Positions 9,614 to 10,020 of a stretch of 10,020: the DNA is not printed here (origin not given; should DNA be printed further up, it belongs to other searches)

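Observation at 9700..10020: Abrupt compositional boundary with an OLD/AAA_15-type ATPase N-terminus: probable edge of a horizontally acquired defence island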

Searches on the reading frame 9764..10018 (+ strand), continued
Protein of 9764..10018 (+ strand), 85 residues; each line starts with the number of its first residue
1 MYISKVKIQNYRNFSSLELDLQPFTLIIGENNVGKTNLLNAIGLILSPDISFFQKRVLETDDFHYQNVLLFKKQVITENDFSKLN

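Call 37: search_solved_structures(query=window:9764-10018:+, max_evalue=0.01, show_alignments=2)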
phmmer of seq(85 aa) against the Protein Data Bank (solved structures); distinct sequences matched with E-value up to 0.01: 25.
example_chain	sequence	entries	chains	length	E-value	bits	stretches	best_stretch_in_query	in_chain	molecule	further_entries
8wy4_A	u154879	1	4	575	2e-05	28.1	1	3-66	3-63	Endonuclease GajA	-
8jq9_B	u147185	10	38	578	2e-05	28.1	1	3-66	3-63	Endonuclease GajA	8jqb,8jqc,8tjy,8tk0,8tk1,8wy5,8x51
8j4t_A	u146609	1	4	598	2.2e-05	28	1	3-66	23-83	Endonuclease GajA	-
6p74_A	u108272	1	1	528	3e-05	27.5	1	4-47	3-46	Putative ATP-dependent endonuclease of the OLD family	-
8sm3_A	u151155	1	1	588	3.2e-05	27.5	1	4-66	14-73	Endonuclease GajA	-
8u7i_A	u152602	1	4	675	4.2e-05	27.1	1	4-66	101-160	Endonuclease GajA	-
9o4a_A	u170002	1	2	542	0.00045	23.8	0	3-43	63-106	Retron Ec83 probable ATPase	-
9e8z_C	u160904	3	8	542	0.00046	23.8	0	3-43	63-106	Retron Ec83 probable ATPase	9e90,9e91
9kjx_B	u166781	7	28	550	0.00048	23.7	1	2-48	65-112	AAA family ATPase | Retron I-A effector PtuA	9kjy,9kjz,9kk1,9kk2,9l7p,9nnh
9nnk_C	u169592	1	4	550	0.00049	23.7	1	2-48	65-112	Retreon I-A effector PtuA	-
9nnb_C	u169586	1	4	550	0.00049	23.7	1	2-48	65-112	Retron I-A effector PtuA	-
8roc_A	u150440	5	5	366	0.00069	23.2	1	3-57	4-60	Structural maintenance of chromosomes protein 1A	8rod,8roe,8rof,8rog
8ro6_A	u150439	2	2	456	0.00093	22.8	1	3-57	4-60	Structural maintenance of chromosomes protein 1A (SMC1A)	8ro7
8p0a_A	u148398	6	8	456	0.00094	22.8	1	3-57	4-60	Structural maintenance of chromosomes protein 1A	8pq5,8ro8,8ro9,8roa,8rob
9vkz_A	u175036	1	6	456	0.0013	22.3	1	2-48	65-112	Retron Ec78 probable ATPase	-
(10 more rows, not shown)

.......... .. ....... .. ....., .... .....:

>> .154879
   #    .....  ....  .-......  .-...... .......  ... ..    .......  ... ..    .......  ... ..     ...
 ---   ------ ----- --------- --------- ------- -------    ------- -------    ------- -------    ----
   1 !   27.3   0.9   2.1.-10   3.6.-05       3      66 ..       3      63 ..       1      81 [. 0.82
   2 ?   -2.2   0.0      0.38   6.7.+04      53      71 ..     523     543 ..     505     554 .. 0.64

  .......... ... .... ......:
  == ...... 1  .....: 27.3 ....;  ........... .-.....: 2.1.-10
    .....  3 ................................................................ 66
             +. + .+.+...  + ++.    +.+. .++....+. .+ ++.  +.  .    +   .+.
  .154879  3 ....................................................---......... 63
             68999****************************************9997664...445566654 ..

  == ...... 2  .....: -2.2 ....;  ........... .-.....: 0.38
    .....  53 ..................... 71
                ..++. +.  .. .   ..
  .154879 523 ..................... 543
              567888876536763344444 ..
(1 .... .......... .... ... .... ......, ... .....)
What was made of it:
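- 9764..10020 (+): 5' end of gajA: the first 85 codons of the ABC-type ATPase domain of a class 2 OLD nuclease, running off the window end. Walker A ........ is at residues 29-36 (bases 9848-9871). Best PDB match is B. cereus GajA, with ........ aligned to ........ (call 37).
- Closest known: Class 1 OLD. Same: 6p74 matches the fragment at E 3e-5 (call 37).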

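Call 38: search_solved_structures(query=L009:8001-9902:+, max_evalue=0.001)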
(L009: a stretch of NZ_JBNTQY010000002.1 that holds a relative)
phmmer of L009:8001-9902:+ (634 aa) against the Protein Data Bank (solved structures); distinct sequences matched with E-value up to 0.001: 16.
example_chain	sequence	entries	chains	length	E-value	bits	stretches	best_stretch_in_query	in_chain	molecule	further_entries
8wy4_A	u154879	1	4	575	2.4e-11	46.1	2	315-500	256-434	Endonuclease GajA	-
8jq9_B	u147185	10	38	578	2.5e-11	46.1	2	315-500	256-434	Endonuclease GajA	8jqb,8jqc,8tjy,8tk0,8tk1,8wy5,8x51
8j4t_A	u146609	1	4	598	2.5e-11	46.1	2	315-500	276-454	Endonuclease GajA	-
8u7i_A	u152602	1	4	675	3.5e-11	45.6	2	315-500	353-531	Endonuclease GajA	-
8sm3_A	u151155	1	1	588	3.6e-11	45.5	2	315-500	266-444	Endonuclease GajA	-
6njv_A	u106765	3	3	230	7.4e-08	34.6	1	420-503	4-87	Xcc_CTR_I | Xcc_ctr_pt | Xcc_ctr_Hg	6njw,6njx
6p74_A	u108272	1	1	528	8.7e-07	31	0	4-48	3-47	Putative ATP-dependent endonuclease of the OLD family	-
9vkz_A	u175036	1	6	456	1.3e-06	30.5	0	2-48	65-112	Retron Ec78 probable ATPase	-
9vh1_D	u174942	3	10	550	2.2e-06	29.7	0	2-48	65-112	Retron Ec78 probable ATPase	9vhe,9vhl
9kjx_B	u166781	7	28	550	2.6e-06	29.5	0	2-48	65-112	AAA family ATPase | Retron I-A effector PtuA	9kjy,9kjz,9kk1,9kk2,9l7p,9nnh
9nnb_C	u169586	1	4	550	5.9e-06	28.3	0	2-48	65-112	Retron I-A effector PtuA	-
9nnk_C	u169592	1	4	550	6e-06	28.3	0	2-48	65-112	Retreon I-A effector PtuA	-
8ee4_A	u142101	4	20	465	2.1e-05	26.5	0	1-56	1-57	PtuA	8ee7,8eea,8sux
6nk8_A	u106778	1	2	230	2.4e-05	26.3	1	420-501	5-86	Class 2 OLD family nuclease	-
9u9y_A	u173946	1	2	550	2.8e-05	26.1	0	2-48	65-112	AAA family ATPase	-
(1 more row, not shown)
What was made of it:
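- Structures: the best PDB matches are B. cereus GajA entries (8wy4, 8jq9, 8sm3) (calls 37, 38).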

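Call 53: search_protein_families(library=pfam, proteins=[L011:6560-7417:+, L011:7545-7850:+, L011:11431-11736:+, L011:11885-13837:-, L009:2950-6282:-, L009:11809-12948:+, L009:13158-14273:+, L009:14284-15528:+, L011:3314-6436:+], max_evalue=0.001)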
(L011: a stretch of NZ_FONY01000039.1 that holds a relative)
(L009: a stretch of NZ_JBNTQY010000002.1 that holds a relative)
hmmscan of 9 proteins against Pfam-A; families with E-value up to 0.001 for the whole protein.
L011:6560-7417:+ (286 aa): 1 family
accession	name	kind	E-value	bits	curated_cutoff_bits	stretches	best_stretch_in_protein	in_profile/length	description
PF01557.24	FAA_hydrolase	-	2.3e-72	243.6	23.9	1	77-280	1-211/214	Fumarylacetoacetate (FAA) hydrolase C-terminal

L011:7545-7850:+ (102 aa): 0 families

L011:11431-11736:+ (102 aa): 0 families

L011:11885-13837:- (651 aa): 4 families
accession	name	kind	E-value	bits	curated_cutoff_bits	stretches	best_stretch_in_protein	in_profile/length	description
PF00587.30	tRNA-synt_2b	-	4.5e-49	167.4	29.3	1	327-535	8-178/179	tRNA synthetase class II core domain (G, H, P, S and T)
PF03129.25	HGTP_anticodon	-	8.2e-21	74.4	21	1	548-634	1-90/94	Anticodon binding domain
PF07973.19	tRNA_SAD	-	4.7e-18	65.3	24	1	169-218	1-44/44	Threonyl and Alanyl tRNA synthetase second additional domain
PF02824.27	TGS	-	1.2e-15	57.7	22.2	1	2-61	1-60/60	TGS domain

L009:2950-6282:- (1111 aa): 2 families
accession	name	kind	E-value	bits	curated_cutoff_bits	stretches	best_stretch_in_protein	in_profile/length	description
PF19081.6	Ig_7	-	4.6e-36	123.4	27.3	4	806-879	11-82/84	Ig-like domain CHU_C associated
PF20009.4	GEVED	-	0.00011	23.4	24.4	0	168-220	9-60/78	GEVED domain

L009:11809-12948:+ (380 aa): 1 family
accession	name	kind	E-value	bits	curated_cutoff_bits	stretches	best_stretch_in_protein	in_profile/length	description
PF07494.17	Reg_prop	-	9.5e-34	111.5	20.4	1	341-362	2-23/24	Two component regulator propeller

L009:13158-14273:+ (372 aa): 2 families
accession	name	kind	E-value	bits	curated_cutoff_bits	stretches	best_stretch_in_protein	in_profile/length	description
PF00691.25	OmpA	-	2.5e-23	82.7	27.2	1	270-364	2-98/98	OmpA family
PF05359.17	DUF748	-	0.00052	18.6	50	0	267-313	880-926/1037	Domain of Unknown Function (DUF748)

L009:14284-15528:+ (415 aa): 0 families

L011:3314-6436:+ (1041 aa): 1 family
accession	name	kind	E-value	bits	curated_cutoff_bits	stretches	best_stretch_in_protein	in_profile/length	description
PF00873.25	ACR_tran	-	6.9e-243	809.1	28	1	8-1033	4-1020/1021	AcrB/AcrD/AcrF family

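Call 57: search_solved_structures(query=L009:8001-9902:+, max_evalue=1e-9, show_alignments=1)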
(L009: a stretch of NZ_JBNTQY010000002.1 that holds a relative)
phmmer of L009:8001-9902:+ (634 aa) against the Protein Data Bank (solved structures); distinct sequences matched with E-value up to 1e-9: 5.
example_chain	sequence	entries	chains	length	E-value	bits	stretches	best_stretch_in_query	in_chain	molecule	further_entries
8wy4_A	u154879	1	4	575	2.4e-11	46.1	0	315-500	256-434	Endonuclease GajA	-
8jq9_B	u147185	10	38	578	2.5e-11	46.1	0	315-500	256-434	Endonuclease GajA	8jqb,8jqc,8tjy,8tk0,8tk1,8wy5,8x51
8j4t_A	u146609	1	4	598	2.5e-11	46.1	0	315-500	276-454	Endonuclease GajA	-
8u7i_A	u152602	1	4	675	3.5e-11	45.6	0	315-500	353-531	Endonuclease GajA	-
8sm3_A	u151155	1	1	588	3.6e-11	45.5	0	315-500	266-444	Endonuclease GajA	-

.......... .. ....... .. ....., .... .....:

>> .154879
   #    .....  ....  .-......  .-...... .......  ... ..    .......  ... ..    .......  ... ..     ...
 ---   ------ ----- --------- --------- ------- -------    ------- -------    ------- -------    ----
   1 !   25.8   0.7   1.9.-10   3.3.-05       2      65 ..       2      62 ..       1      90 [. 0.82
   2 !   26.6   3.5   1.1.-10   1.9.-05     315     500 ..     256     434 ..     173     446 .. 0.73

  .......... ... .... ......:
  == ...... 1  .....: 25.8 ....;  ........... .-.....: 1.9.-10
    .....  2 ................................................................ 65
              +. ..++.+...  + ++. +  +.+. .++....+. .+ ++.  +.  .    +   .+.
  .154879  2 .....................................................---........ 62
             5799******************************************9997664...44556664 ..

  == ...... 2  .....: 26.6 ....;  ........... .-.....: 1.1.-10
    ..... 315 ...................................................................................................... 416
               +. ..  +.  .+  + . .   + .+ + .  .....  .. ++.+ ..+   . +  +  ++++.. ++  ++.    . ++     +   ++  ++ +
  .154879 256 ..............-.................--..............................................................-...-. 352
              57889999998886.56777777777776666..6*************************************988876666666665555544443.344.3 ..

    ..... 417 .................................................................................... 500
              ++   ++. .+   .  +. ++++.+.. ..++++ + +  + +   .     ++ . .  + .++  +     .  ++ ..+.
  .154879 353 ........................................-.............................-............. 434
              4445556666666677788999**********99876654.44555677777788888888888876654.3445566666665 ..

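Call 59: find_homologous_proteins(query=L009:8001-9902:+, max_evalue=1e-50)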
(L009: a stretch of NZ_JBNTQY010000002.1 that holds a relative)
Query L009:8001-9902:+ (634 aa): 939 proteins with E <= 1e-50 among 8000 candidates; the best 120 are listed.
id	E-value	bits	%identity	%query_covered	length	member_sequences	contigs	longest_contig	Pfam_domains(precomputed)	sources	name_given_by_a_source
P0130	0.0e+0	1370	100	100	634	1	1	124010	PF20469.5,PF11398.15,PF13175.13,PF02463.26,PF13304.13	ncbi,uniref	ncbi:AAA family ATPase [Emticicia sp. SJ17W-69]|uniref:AAA family ATPase n=1 Tax=Emticicia sp. SJ17W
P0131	0.0e+0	1297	94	100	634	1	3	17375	PF20469.5,PF11398.15,PF13175.13,PF02463.26,PF13304.13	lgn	-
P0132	0.0e+0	1184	86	100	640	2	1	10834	PF20469.5,PF11398.15,PF13175.13,PF13476.13,PF02463.26,PF13304.13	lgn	-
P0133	0.0e+0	1182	87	100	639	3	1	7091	PF20469.5,PF11398.15,PF13175.13,PF13476.13,PF02463.26,PF13304.13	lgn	-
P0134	0.0e+0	1171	85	100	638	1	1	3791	PF20469.5,PF11398.15,PF13175.13,PF13476.13,PF02463.26,PF13304.13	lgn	-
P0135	0.0e+0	1077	87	91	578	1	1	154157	PF20469.5,PF11398.15,PF13175.13,PF13476.13,PF02463.26,PF13304.13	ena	-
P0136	0.0e+0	1064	78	100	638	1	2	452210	PF20469.5,PF11398.15,PF13175.13,PF13476.13,PF02463.26,PF13304.13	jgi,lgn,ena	-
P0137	0.0e+0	1059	79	100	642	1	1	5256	PF20469.5,PF11398.15,PF13175.13,PF13476.13,PF02463.26,PF13304.13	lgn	-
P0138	0.0e+0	1043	77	100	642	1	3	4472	PF20469.5,PF11398.15,PF13175.13,PF13476.13,PF13555.13,PF02463.26,PF13304.13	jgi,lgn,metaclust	metaclust:\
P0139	0.0e+0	1023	76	100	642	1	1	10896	PF20469.5,PF11398.15,PF13175.13,PF13476.13,PF02463.26,PF13304.13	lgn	-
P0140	3.4e-243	827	75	83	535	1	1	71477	PF20469.5,PF13175.13,PF13304.13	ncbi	-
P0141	1.9e-233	794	61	100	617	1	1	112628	PF20469.5,PF11398.15,PF13175.13,PF13476.13,PF02463.26,PF13304.13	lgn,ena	-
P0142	1.3e-226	772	79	72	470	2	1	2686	PF20469.5,PF13175.13,PF13304.13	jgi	jgi:putative ATP-dependent endonuclease of OLD family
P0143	5.8e-207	707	57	100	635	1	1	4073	PF20469.5,PF11398.15,PF13175.13,PF13476.13,PF02463.26,PF13304.13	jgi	jgi:predicted ATP-dependent endonuclease of OLD family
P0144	2.6e-193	662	54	100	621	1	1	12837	PF20469.5,PF11398.15,PF13175.13,PF13476.13,PF02463.26,PF13304.13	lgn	-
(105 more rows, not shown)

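Call 62: find_encoding_contigs(protein=P0136, flank=8000, max_places=2)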
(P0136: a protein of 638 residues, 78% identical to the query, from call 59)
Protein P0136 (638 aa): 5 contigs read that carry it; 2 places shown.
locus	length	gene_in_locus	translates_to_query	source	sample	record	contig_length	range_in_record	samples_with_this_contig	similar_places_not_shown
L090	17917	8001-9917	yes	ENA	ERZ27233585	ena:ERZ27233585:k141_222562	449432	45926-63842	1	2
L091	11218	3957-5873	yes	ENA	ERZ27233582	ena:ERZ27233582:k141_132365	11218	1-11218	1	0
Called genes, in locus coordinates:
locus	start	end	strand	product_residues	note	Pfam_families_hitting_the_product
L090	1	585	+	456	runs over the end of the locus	PF13173:AAA_14, PF13635:DUF4143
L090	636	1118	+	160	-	-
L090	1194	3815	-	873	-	PF12704:MacB_PCD, PF02687:FtsX, PF12704:MacB_PCD, PF02687:FtsX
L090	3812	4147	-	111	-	PF03551:PadR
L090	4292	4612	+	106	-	PF12784:PDDEXK_2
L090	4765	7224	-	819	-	PF13620:CarboxypepD_reg, PF13715:CarbopepD_reg_2, PF18939:DUF5686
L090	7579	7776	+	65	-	PF04255:DUF433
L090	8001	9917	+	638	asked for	PF02463:SMC_N (weak), PF11398:DUF2813, PF13175:AAA_15, PF13476:AAA_23, PF13304:AAA_21, PF20469:OLD-like_TOPRIM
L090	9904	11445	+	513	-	PF00580:UvrD-helicase, PF01443:Viral_helicase1 (faint), PF13245:AAA_19, PF00580:UvrD-helicase, PF13361:UvrD_C, PF13538:UvrD_C_2 (faint)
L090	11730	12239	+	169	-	PF13474:SnoaL_3 (weak), PF14534:DUF4440 (weak)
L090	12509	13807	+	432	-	PF13173:AAA_14, PF13401:AAA_22 (faint), PF13635:DUF4143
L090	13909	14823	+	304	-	PF12784:PDDEXK_2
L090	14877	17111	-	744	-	PF00141:peroxidase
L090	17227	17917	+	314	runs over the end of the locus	PF00126:HTH_1, PF03466:LysR_substrate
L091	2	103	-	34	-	?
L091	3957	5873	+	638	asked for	PF02463:SMC_N (weak), PF11398:DUF2813, PF13175:AAA_15, PF13476:AAA_23, PF13304:AAA_21, PF20469:OLD-like_TOPRIM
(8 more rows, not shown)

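Call 63: find_encoding_contigs(protein=P0132, flank=8000, max_places=2)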
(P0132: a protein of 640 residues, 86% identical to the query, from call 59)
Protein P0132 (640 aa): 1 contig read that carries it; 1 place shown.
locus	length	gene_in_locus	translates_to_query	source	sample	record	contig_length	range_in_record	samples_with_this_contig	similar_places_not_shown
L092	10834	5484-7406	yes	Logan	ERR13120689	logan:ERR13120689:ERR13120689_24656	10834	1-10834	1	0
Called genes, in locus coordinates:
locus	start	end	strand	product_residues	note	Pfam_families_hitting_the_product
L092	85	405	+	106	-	-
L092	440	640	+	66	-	-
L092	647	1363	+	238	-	PF10979:DUF2786 (weak), PF23771:DUF7168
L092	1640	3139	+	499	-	PF00580:UvrD-helicase, PF13245:AAA_19 (weak), PF01443:Viral_helicase1 (faint), PF13361:UvrD_C, PF13538:UvrD_C_2 (weak)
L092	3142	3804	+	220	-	PF14487:DarT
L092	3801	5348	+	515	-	PF03747:ADP_ribosyl_GH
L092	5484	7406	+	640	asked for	PF02463:SMC_N (weak), PF11398:DUF2813, PF13175:AAA_15, PF13476:AAA_23, PF13304:AAA_21, PF20469:OLD-like_TOPRIM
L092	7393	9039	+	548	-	PF00580:UvrD-helicase, PF01443:Viral_helicase1 (faint), PF13245:AAA_19, PF00580:UvrD-helicase, PF13361:UvrD_C, PF13538:UvrD_C_2 (faint)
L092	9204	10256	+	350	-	PF12686:DUF3800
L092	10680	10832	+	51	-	?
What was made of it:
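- On Multi-system defence island: Relatives L009 and L011 have housekeeping flanks (call 53), while L092 has DarTG next door (call 63).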

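Call 64: find_related_loci(query=A1, collection=viral_contigs, flank=6000)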
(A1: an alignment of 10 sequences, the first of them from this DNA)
Query A1 (85 aa) in viral_contigs; peptide patterns used: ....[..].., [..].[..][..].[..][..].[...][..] (x = any residue, [..] = any of these).
76 stretches matched a pattern; 10 encode a relative of the query (tblastn E <= 1e-3); 10 distinct loci.
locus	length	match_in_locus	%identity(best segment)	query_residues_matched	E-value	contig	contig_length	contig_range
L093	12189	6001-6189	49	2-64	3e-16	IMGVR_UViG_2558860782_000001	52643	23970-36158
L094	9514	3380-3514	36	1-44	7e-8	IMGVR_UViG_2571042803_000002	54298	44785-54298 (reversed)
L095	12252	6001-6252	33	1-78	2e-7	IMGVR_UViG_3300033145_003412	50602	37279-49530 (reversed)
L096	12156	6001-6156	37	6-57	2e-7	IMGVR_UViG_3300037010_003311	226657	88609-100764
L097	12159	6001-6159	36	1-51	4e-7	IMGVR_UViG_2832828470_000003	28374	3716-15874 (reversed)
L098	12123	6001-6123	49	3-42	3e-7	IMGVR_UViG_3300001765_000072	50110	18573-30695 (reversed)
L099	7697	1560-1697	37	1-46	2e-6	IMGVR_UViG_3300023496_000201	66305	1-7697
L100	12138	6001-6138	37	1-46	2e-6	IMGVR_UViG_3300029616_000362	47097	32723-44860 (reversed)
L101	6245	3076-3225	39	1-45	2e-5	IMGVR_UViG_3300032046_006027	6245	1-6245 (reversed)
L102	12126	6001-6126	31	1-42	1e-4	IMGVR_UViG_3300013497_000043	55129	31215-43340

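Call 65: search_dna_similar(query=window:9764-10018:+, collection=plasmids, mode=protein, max_rows=10)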
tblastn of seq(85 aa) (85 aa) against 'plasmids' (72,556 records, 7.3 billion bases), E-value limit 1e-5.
Records with a match: 72; places in all: 73; records where one place covers at least 80% of the query: 4.
Best place of each record, by identity: <60% 72.
By first word of the organism name: Streptomyces 10; Rhizobium 10; Bacillus 5; Agrobacterium 5; Enterobacter 3; Methylocystis 3; Qipengyuania 2; Bradyrhizobium 2; Mesorhizobium 2; Photobacterium 2; and 27 more.
By predicted mobility (MOB-suite, as given by PLSDB): non-mobilizable 37; conjugative 19; mobilizable 16.
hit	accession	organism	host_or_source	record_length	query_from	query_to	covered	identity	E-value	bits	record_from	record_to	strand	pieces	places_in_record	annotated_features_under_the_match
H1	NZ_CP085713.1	Cytobacillus solani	single cell,soil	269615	1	76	89%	52.6%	8e-18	83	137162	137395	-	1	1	AAA family ATPase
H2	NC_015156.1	Vibrio nigripulchritudo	-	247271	1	80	94%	45.7%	8e-12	66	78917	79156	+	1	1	AAA family ATPase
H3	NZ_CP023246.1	Bacillus cereus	bacteria,pure culture,air in Laboratory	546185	2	63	73%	53.2%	5e-11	64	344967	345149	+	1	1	AAA family ATPase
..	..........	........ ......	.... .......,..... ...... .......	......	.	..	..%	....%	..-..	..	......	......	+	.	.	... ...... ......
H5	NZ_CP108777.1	Embleya sp. NBC_00896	-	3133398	3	64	73%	49.2%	8e-12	66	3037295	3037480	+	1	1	none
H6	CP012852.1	Persicobacter sp. JZB09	cell culture,soil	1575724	1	64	75%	47.7%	2e-9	59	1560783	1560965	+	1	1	none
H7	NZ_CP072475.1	Priestia aryabhattai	mixed culture,soil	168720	1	63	74%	46.9%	5e-8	55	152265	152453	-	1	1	AAA family ATPase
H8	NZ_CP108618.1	Streptomyces avidinii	-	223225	1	61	72%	48.4%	4e-10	61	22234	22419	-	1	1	AAA family ATPase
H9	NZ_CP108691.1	Streptomyces phaeochromogenes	-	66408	1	62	73%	46.2%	2e-9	59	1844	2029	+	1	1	AAA family ATPase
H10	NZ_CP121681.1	Psychrobacter sp. SIT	sheep,whole organism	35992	1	69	81%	41.4%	2e-8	56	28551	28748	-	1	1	AAA family ATPase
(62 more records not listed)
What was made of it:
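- No close relative was found on plasmids or viral contigs (calls 64, 65), so the route of transfer is unknown.
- Tried and rejected: No relative with at least 60% identity was found on PLSDB plasmids or IMG/VR contigs (calls 64, 65).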
